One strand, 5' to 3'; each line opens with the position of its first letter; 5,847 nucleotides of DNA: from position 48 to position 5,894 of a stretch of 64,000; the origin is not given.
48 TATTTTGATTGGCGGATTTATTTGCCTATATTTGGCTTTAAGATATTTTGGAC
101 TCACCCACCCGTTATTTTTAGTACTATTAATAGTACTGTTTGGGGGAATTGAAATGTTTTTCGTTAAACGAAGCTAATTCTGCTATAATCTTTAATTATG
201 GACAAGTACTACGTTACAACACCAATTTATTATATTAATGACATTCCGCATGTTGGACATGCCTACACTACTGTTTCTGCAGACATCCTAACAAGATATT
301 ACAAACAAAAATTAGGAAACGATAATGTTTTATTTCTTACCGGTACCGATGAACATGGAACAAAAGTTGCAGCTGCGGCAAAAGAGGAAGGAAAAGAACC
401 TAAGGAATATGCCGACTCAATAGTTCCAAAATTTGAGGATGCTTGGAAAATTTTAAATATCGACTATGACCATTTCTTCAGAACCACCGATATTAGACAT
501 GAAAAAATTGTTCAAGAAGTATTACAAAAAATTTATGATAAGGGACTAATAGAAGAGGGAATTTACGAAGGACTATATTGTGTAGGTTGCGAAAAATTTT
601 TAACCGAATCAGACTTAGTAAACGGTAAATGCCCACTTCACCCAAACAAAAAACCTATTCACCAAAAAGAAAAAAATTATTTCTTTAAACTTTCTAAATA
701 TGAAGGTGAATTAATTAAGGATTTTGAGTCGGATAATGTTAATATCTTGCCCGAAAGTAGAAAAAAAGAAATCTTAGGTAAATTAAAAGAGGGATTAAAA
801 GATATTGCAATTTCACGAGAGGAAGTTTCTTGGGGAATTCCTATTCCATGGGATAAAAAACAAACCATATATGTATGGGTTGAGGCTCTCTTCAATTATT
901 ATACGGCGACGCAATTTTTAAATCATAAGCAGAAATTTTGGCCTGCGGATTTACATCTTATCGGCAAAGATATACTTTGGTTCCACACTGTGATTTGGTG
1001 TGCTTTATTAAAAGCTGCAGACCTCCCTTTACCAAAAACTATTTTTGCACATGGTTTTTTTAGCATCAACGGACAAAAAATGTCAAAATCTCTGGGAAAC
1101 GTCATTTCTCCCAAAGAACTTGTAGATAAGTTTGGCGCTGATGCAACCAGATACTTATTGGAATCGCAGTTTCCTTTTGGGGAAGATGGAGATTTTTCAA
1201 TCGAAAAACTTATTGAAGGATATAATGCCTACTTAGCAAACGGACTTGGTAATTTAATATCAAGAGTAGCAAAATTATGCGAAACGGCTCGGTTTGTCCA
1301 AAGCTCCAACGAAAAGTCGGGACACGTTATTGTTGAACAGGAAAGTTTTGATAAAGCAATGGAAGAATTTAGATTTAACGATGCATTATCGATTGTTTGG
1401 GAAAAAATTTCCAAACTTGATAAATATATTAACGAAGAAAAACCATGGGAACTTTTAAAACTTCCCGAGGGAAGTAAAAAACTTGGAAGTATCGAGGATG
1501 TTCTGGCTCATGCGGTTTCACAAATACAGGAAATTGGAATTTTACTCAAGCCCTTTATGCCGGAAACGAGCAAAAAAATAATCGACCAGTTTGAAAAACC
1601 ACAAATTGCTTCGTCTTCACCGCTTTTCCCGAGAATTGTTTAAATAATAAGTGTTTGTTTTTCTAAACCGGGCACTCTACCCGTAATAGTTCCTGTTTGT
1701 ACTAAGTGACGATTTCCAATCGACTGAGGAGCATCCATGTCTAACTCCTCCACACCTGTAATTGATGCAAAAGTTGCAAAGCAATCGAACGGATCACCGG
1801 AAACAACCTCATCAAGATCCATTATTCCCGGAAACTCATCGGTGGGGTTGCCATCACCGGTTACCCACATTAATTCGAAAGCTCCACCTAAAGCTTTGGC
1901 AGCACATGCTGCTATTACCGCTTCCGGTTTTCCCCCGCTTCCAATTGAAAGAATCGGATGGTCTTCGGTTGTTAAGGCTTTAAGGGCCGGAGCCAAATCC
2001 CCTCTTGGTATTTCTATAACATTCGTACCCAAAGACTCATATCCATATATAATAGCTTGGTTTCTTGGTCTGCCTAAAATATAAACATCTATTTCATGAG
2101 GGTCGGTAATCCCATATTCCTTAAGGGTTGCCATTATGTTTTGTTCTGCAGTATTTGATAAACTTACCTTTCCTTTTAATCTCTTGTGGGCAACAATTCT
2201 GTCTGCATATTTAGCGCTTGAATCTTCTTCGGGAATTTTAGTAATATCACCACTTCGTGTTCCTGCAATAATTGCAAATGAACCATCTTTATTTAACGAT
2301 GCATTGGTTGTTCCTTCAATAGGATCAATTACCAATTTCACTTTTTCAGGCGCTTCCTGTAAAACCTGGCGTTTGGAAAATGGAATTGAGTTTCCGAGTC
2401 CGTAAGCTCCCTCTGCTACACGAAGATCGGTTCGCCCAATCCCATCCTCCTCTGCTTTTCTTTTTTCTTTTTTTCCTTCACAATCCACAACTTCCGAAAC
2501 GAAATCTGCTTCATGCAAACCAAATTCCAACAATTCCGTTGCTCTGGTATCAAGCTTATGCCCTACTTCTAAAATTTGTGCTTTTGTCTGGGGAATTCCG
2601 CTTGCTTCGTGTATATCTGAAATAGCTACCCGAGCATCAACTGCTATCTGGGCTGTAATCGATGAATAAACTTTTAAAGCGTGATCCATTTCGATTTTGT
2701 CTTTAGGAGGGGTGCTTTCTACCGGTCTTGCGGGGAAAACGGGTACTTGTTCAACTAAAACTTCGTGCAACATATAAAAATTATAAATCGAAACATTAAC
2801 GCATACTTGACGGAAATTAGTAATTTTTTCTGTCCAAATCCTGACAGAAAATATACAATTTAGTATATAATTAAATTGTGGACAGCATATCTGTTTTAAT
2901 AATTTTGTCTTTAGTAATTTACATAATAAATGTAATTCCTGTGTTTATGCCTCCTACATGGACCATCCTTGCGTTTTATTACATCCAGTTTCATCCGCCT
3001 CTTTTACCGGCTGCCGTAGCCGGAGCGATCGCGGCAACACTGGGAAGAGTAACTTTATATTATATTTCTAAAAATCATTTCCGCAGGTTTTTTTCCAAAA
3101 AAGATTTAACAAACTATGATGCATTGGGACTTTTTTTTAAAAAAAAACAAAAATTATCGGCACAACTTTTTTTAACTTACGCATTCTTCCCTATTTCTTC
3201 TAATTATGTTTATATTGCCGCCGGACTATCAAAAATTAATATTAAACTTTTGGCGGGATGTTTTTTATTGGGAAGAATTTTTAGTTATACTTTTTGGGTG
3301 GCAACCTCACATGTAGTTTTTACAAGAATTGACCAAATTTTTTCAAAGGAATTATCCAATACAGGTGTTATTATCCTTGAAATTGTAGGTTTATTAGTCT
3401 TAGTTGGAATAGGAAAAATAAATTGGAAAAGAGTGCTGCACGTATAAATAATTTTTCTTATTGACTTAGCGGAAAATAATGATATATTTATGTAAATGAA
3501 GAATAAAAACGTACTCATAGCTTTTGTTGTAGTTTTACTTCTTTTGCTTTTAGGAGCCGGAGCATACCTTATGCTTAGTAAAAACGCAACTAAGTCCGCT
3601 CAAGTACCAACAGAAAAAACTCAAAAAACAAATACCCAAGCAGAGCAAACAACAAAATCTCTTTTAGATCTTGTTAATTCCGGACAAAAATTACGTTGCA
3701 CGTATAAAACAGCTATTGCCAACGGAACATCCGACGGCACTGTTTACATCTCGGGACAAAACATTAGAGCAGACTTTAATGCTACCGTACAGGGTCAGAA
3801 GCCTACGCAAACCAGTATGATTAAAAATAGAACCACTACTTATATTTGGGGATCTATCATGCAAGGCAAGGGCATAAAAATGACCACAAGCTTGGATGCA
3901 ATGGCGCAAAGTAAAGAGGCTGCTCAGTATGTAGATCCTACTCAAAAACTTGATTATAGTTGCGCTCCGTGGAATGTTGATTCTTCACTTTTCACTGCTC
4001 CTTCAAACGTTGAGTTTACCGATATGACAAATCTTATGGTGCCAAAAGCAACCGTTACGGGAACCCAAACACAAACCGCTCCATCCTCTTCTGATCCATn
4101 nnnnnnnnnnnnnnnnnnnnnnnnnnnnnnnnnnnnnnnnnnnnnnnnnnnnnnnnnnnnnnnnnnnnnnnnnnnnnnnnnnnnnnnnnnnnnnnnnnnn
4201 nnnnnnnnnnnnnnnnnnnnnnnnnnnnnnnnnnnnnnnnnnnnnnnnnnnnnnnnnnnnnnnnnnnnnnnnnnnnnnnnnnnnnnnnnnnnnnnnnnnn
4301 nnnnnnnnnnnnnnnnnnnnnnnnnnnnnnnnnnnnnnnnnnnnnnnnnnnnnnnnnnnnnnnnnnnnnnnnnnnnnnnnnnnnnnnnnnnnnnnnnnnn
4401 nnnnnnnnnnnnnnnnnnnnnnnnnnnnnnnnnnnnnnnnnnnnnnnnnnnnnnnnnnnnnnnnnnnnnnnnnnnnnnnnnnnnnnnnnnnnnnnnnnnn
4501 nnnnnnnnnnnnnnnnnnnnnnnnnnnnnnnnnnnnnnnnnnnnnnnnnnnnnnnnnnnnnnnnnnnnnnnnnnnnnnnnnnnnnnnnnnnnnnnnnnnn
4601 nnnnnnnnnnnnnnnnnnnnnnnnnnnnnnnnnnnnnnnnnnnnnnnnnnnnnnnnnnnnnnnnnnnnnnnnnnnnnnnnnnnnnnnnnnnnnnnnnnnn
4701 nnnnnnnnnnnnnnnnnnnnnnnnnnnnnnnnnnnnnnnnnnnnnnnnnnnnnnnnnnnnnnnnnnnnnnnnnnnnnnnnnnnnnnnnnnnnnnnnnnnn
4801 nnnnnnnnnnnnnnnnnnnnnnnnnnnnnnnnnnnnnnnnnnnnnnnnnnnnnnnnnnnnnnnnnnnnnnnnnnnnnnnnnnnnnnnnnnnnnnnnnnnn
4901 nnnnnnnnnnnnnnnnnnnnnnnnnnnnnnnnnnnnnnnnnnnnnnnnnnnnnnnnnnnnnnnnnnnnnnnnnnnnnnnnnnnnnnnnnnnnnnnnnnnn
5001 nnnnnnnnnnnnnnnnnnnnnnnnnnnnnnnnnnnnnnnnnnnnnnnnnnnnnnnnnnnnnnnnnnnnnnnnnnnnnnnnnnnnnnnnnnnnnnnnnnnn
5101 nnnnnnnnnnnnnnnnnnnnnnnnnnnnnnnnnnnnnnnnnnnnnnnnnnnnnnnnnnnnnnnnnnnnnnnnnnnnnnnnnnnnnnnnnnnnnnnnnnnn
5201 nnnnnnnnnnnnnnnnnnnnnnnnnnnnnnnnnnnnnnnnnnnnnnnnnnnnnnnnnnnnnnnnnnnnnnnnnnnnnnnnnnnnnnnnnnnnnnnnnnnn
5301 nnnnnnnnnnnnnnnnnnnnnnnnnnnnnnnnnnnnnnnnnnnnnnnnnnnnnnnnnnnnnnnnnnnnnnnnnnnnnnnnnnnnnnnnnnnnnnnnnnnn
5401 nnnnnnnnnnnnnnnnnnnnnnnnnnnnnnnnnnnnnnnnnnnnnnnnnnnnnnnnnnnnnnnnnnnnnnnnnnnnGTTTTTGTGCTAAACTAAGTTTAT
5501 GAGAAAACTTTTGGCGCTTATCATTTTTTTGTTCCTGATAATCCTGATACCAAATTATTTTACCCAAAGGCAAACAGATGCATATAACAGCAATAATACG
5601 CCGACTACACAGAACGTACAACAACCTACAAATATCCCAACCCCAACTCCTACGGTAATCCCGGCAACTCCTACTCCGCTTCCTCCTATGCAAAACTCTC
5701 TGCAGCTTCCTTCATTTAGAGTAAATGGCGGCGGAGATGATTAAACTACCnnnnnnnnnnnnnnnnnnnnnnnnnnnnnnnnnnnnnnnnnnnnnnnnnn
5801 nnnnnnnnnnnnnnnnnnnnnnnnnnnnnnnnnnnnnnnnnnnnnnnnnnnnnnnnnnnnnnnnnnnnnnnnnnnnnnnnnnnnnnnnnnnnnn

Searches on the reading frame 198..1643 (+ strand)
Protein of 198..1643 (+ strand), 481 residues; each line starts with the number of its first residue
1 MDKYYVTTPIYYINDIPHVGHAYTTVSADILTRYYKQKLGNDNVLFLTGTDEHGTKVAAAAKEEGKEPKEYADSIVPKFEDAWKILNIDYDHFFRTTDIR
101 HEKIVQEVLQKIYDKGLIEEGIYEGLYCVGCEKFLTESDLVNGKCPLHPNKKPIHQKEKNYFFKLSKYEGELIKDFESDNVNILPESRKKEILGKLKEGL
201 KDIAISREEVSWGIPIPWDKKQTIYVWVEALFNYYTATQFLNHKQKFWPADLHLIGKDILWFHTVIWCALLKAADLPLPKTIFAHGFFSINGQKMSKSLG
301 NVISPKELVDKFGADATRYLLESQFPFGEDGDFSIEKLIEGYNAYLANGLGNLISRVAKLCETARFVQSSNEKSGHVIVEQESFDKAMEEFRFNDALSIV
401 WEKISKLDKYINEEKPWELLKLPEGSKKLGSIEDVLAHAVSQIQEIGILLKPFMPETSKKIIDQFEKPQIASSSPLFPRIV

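Call 8: search_protein_families(library=pfam, proteins=[window:198-1643:+], max_evalue=0.001)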
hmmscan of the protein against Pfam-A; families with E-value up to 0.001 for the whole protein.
window:198-1643:+ (481 aa): 4 families
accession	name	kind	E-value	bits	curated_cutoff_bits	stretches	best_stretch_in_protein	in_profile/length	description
PF09334.17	tRNA-synt_1g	-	1.2e-104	350.6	20.1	2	150-357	173-390/391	tRNA synthetases class I (M)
PF00133.28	tRNA-synt_1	-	2.9e-33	115.7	22.7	2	3-222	24-250/414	tRNA synthetases class I (I, L, M and V)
PF01406.26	tRNA-synt_1e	-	6.1e-16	59.1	27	2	250-324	208-283/301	tRNA synthetases class I (C) catalytic domain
PF08264.19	Anticodon_1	-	6.2e-06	26.6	25.1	1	382-477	13-104/148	Anticodon-binding domain of tRNA ligase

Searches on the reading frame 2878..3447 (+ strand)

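Call 8: search_protein_families(library=pfam, proteins=[window:2878-3447:+], max_evalue=0.001)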
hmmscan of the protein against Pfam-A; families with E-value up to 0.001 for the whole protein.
window:2878-3447:+ (189 aa): 1 family
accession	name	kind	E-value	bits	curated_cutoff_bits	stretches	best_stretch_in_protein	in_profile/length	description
PF09335.16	VTT_dom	-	4.9e-07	30.7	33.9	1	26-142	2-119/123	VTT domain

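Call 52: search_protein_families(library=ncbifam, proteins=[window:2878-3447:+], max_evalue=0.001)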
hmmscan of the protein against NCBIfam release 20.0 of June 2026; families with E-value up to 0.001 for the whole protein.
window:2878-3447:+ (189 aa): 0 families

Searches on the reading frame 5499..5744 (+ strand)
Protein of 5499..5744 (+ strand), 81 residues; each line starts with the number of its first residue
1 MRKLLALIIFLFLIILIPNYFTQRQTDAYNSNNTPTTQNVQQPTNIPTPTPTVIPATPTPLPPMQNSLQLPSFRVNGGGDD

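Call 3: search_protein_families(library=pfam, proteins=[window:5499-5744:+], max_evalue=0.01)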
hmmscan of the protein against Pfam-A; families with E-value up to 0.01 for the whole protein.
window:5499-5744:+ (81 aa): 0 families

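Call 4: search_protein_families(library=ncbifam, proteins=[window:5499-5744:+], max_evalue=0.01)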
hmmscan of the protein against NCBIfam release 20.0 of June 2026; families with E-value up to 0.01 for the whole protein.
window:5499-5744:+ (81 aa): 2 families
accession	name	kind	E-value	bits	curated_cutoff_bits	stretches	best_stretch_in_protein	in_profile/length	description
TIGR03593.1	yidC_nterm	equivalog_domain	0.00037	20.2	58.25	1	2-60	2-64/363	membrane protein insertase YidC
NF038218.1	IcmG_DotF_IVB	equivalog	0.0033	17.1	200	1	6-64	56-115/266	type IVB secretion system protein IcmG/DotF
